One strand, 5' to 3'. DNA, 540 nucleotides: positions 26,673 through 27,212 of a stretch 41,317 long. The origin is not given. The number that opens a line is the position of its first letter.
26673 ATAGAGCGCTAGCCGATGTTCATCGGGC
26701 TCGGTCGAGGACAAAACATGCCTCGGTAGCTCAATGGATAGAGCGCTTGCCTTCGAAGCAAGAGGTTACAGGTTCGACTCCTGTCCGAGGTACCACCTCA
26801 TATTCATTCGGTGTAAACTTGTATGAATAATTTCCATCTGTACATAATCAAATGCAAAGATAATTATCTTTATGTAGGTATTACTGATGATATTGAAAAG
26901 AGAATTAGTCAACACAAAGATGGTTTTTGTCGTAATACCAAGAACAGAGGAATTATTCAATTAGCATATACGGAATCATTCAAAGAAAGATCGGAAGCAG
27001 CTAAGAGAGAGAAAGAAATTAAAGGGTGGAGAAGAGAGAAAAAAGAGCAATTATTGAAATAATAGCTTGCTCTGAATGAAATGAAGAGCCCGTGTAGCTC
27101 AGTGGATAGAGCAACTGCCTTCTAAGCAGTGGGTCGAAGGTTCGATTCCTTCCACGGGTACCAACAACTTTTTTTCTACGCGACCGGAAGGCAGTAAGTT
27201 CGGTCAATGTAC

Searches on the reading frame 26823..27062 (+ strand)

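Call 3: search_protein_families(library=pfam, proteins=[window:26823-27062:+], max_evalue=0.1)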
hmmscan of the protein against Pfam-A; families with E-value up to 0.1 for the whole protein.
window:26823-27062:+ (79 aa): 2 families
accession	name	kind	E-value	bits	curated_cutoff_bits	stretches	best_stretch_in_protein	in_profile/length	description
PF01541.30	GIY-YIG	-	1.3e-15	57.8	22.6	1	4-75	2-77/78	GIY-YIG catalytic domain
PF10544.15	T5orf172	-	0.028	15.3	20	1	6-66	3-63/101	T5orf172 domain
